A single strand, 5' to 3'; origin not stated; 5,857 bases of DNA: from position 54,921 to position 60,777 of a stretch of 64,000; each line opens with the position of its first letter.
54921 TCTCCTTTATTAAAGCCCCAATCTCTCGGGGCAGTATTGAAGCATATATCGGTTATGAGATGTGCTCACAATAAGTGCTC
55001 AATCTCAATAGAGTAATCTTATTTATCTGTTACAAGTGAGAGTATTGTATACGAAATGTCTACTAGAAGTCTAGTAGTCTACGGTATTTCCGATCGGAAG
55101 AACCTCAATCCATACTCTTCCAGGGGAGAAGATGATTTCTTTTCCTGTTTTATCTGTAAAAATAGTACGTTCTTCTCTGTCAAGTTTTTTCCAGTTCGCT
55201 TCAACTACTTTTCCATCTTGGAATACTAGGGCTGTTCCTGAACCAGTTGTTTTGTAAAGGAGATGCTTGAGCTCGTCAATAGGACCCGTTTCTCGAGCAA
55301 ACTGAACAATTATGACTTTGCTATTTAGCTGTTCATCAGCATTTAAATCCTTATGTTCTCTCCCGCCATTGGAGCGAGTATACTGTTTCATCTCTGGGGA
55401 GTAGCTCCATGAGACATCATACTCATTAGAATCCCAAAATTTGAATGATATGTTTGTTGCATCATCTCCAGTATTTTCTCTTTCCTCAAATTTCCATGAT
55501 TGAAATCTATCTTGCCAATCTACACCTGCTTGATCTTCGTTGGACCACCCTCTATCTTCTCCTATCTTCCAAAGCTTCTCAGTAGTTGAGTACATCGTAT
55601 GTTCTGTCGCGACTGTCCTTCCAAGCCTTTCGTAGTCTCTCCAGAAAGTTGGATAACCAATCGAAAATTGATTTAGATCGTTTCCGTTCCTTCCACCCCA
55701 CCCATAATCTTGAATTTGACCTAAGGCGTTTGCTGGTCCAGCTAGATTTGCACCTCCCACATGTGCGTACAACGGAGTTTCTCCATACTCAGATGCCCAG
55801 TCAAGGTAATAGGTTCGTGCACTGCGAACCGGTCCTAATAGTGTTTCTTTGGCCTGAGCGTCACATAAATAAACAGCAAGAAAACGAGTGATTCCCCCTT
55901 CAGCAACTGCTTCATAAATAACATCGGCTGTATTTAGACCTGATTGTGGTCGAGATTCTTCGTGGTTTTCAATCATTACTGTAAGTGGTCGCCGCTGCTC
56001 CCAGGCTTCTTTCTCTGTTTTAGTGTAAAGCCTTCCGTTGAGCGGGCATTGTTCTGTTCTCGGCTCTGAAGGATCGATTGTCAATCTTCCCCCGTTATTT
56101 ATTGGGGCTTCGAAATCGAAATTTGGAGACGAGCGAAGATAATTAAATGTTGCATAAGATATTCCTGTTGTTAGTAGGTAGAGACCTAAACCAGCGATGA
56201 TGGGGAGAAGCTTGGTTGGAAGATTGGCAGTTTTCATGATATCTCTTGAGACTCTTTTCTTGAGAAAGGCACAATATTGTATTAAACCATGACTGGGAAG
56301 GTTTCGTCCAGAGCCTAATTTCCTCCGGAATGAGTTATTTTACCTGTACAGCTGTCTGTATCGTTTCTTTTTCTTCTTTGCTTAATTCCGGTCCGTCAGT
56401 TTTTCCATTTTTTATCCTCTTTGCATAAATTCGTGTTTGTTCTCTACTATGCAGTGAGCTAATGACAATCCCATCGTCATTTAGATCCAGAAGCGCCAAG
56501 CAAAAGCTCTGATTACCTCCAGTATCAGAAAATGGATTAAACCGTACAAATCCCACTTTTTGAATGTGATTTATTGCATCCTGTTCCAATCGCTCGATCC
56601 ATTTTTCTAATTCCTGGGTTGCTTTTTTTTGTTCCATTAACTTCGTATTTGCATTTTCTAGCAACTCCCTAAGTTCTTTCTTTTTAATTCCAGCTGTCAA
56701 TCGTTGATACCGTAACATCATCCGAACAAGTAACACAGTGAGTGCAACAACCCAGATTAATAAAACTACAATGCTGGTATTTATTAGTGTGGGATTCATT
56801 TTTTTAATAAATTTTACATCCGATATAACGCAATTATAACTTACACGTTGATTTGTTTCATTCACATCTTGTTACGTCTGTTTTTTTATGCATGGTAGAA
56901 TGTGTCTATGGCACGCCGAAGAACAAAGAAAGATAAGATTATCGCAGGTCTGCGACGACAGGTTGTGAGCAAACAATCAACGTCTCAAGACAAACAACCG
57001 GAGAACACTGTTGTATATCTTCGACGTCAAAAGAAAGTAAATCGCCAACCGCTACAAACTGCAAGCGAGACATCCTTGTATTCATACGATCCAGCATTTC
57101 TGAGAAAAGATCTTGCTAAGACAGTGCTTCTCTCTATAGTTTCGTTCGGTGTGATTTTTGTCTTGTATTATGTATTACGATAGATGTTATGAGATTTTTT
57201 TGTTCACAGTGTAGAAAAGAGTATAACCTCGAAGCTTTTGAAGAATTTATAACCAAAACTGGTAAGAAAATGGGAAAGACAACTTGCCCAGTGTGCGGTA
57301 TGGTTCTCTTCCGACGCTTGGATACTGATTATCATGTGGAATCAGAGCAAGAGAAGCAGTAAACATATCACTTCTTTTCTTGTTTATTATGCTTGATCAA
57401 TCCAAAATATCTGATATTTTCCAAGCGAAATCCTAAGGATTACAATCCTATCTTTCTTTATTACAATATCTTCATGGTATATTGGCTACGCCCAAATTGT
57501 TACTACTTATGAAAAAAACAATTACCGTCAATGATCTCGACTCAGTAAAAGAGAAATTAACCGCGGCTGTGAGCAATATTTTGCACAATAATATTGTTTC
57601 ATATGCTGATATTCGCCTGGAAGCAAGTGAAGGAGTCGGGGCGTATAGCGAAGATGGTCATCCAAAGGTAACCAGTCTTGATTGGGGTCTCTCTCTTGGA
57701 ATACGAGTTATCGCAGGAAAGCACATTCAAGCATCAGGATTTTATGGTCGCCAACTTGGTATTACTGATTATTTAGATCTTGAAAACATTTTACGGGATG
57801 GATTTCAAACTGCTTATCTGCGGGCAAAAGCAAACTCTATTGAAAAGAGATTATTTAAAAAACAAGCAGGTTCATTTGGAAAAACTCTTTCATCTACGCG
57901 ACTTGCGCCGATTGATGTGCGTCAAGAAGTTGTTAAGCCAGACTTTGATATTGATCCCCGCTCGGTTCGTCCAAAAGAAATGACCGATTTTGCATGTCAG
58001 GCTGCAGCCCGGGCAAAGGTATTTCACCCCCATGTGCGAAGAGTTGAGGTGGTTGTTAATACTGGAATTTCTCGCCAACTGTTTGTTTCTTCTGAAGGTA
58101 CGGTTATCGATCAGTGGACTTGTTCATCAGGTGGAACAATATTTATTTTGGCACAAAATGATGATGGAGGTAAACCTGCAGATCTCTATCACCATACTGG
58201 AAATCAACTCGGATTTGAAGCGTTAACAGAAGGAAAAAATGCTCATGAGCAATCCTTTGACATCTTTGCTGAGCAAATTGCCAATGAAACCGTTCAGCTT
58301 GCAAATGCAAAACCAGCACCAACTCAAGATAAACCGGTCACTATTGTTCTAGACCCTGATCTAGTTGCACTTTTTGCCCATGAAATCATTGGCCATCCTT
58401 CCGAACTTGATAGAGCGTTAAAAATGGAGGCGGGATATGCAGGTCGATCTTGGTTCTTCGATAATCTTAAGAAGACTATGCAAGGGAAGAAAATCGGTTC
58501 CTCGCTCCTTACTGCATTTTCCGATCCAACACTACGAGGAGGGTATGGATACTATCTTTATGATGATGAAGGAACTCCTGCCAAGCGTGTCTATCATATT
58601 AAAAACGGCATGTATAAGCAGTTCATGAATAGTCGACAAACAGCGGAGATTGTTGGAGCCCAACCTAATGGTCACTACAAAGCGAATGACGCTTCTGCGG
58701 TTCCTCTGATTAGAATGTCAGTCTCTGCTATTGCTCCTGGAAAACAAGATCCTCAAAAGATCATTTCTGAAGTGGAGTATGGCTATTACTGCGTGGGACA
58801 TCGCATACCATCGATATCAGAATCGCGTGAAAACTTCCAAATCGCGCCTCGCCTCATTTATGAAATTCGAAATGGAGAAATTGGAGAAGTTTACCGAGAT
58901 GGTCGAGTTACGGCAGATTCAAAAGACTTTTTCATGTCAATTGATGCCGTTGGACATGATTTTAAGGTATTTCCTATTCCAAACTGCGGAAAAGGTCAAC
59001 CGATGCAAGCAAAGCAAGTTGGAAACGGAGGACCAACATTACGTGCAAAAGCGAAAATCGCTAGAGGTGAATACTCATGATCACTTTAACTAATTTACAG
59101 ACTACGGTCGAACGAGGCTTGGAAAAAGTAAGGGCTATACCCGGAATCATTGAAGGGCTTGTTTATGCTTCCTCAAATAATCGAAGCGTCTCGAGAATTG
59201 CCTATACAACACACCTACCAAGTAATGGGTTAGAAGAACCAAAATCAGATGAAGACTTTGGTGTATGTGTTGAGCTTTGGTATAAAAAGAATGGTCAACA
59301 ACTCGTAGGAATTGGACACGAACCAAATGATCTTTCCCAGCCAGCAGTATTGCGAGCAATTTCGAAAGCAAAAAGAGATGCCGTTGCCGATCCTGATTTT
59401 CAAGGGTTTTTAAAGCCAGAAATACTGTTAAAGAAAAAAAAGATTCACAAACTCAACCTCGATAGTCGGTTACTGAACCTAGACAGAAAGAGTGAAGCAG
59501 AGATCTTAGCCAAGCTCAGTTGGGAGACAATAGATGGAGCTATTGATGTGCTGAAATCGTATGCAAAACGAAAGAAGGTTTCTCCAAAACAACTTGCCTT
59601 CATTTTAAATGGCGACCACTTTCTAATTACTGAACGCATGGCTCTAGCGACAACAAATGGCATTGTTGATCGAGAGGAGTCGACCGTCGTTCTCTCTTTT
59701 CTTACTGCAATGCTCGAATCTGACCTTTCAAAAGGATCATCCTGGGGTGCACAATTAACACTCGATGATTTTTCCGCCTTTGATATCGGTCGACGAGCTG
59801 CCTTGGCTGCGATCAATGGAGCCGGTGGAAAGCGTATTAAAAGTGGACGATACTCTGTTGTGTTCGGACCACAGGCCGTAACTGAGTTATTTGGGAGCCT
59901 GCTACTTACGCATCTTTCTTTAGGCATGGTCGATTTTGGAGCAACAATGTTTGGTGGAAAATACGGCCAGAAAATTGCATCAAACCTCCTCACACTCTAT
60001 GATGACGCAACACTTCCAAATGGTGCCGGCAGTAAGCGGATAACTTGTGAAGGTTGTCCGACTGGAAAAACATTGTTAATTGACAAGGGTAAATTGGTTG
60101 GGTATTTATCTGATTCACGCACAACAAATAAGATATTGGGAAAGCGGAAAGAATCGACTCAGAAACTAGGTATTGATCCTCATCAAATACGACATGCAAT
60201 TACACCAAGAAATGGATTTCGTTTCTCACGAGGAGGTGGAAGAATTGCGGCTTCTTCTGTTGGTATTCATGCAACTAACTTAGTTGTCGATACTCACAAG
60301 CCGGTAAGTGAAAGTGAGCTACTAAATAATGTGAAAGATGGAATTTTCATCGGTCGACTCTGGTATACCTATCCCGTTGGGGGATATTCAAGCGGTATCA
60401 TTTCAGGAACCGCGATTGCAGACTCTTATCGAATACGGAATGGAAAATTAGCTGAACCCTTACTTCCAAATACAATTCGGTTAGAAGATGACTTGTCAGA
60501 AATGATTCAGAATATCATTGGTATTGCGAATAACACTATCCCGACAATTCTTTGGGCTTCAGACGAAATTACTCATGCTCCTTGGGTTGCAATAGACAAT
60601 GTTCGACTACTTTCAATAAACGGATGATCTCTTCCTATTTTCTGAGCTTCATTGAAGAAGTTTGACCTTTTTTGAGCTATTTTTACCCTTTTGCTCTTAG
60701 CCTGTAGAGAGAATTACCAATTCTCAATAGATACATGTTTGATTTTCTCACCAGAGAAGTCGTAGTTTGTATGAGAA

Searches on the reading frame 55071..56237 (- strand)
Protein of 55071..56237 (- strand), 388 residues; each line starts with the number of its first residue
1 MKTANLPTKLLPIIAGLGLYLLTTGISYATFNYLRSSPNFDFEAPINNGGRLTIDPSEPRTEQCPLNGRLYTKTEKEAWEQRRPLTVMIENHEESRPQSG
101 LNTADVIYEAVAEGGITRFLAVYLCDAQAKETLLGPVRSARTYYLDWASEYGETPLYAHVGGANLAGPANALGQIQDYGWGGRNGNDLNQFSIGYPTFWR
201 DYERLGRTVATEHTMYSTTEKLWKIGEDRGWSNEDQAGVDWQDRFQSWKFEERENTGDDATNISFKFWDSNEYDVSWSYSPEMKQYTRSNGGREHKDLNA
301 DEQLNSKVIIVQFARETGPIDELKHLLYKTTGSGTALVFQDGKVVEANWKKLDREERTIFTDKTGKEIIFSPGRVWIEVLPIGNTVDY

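Call 46: search_protein_families(library=pfam, proteins=[window:55071-56237:-], max_evalue=0.00001)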
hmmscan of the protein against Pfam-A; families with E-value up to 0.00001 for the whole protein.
window:55071-56237:- (388 aa): 2 families
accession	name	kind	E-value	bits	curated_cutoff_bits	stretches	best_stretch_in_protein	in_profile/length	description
PF11258.13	DUF3048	-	1.2e-34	120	25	1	76-231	8-147/148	Protein of unknown function (DUF3048) N-terminal domain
PF17479.7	DUF3048_C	-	1.5e-26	93.5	25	1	266-377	4-114/114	Protein of unknown function (DUF3048) C-terminal domain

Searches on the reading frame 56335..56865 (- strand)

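Call 46: search_protein_families(library=pfam, proteins=[window:56335-56865:-], max_evalue=0.00001)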
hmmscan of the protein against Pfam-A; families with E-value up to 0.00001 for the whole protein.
window:56335-56865:- (176 aa): 1 family
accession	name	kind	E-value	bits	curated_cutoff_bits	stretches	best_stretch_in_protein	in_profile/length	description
PF14584.11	DUF4446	-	4.1e-39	134.4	27.4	1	31-172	9-149/150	Protein of unknown function (DUF4446)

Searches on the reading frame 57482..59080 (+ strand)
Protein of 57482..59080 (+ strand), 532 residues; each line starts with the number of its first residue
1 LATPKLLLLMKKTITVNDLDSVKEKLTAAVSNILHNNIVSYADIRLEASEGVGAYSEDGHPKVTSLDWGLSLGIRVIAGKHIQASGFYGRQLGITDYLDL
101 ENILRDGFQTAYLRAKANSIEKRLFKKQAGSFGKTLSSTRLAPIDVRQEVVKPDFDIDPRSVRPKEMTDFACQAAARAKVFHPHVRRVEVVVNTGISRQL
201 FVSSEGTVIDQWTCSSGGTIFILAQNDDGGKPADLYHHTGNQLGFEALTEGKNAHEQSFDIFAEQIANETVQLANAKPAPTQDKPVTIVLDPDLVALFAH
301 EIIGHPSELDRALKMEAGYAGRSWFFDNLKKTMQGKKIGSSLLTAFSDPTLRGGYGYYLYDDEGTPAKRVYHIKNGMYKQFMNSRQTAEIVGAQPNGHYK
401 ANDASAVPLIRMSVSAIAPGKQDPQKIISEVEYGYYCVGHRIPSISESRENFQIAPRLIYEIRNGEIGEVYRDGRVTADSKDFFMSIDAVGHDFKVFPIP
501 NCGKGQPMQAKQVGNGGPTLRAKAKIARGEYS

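Call 46: search_protein_families(library=pfam, proteins=[window:57482-59080:+], max_evalue=0.00001)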
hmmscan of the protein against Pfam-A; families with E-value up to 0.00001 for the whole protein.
window:57482-59080:+ (532 aa): 1 family
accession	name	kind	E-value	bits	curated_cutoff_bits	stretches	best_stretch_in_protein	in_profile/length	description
PF19289.4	PmbA_TldD_3rd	-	4.1e-38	131.2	22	1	286-523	4-214/220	PmbA/TldA metallopeptidase C-terminal domain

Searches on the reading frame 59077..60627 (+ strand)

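Call 46: search_protein_families(library=pfam, proteins=[window:59077-60627:+], max_evalue=0.00001)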
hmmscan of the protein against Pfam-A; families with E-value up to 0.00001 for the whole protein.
window:59077-60627:+ (516 aa): 1 family
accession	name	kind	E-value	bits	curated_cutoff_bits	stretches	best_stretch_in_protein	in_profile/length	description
PF19289.4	PmbA_TldD_3rd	-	9.6e-36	123.4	22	1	256-510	1-217/220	PmbA/TldA metallopeptidase C-terminal domain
